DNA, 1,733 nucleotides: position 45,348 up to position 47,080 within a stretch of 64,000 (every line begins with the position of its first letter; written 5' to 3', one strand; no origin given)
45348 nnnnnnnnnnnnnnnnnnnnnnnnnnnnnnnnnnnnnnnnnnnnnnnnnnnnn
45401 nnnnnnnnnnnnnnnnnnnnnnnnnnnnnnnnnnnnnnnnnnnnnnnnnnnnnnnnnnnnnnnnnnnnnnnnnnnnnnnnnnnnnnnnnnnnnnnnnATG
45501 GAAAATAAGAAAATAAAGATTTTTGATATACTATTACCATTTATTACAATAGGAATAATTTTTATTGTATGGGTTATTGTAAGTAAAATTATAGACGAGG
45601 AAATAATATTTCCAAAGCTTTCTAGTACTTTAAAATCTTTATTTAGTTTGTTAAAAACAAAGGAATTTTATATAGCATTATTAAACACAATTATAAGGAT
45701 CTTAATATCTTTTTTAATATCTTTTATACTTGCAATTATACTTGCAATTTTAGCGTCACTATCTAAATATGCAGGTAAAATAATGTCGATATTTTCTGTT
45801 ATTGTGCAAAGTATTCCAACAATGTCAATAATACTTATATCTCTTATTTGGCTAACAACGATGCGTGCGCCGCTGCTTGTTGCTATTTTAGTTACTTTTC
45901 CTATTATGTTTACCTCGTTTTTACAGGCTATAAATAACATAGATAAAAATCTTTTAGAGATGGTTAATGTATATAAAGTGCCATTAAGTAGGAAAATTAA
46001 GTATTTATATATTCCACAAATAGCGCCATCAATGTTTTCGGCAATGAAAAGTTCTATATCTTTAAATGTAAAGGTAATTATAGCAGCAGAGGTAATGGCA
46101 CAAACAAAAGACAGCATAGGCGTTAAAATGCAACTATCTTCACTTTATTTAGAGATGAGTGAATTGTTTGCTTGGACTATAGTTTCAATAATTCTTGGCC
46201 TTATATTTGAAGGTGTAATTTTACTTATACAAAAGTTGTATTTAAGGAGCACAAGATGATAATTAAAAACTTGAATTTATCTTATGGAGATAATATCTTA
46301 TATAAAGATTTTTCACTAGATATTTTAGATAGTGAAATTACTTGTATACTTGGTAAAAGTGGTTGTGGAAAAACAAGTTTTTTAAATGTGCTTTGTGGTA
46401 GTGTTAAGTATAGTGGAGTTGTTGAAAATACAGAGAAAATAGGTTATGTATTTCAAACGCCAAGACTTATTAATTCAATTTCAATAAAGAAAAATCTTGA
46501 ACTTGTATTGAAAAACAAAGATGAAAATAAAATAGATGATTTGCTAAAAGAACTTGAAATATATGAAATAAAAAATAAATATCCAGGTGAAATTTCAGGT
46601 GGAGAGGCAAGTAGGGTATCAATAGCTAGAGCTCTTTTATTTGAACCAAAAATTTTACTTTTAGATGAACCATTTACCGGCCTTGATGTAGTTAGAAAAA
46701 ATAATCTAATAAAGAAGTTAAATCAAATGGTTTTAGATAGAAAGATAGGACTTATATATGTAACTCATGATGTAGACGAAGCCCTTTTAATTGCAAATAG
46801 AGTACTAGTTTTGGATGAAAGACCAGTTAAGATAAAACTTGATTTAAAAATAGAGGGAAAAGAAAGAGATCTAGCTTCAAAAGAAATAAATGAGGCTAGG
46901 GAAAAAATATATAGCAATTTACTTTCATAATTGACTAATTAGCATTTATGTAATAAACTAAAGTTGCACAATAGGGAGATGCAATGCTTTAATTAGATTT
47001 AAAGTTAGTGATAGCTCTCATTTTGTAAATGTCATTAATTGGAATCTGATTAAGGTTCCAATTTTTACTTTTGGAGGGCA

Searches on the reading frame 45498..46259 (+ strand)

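Call 5: search_protein_families(library=pfam, proteins=[window:45498-46259:+], max_evalue=0.01)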
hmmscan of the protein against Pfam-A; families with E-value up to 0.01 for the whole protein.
window:45498-46259:+ (253 aa): 1 family
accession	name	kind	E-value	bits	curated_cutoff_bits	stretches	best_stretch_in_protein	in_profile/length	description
PF00528.27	BPD_transp_1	-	1.8e-11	44.6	26.4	1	77-243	3-177/184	Binding-protein-dependent transport system inner membrane component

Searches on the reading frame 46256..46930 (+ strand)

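Call 5: search_protein_families(library=pfam, proteins=[window:46256-46930:+], max_evalue=0.01)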
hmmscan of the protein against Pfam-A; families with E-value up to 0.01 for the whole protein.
window:46256-46930:+ (224 aa): 6 families
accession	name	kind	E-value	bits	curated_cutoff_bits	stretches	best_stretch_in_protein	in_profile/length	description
PF00005.33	ABC_tran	-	2.1e-26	93.6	25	1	17-140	2-136/137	ABC transporter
PF13304.12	AAA_21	-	8.1e-06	26.5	27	0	123-172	248-299/304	AAA domain, putative AbiEii toxin, Type IV TA system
PF13476.12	AAA_23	-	1e-05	26.7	27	1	16-119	10-104/201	AAA domain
PF03193.22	RsgA_GTPase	-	0.00048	20.4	30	1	23-51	103-131/174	RsgA GTPase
PF13175.12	AAA_15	-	0.0057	16.8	32.1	0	16-100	14-126/374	AAA ATPase domain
PF02463.25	SMC_N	-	0.0095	15.8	40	0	24-46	22-44/220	RecF/RecN/SMC N terminal domain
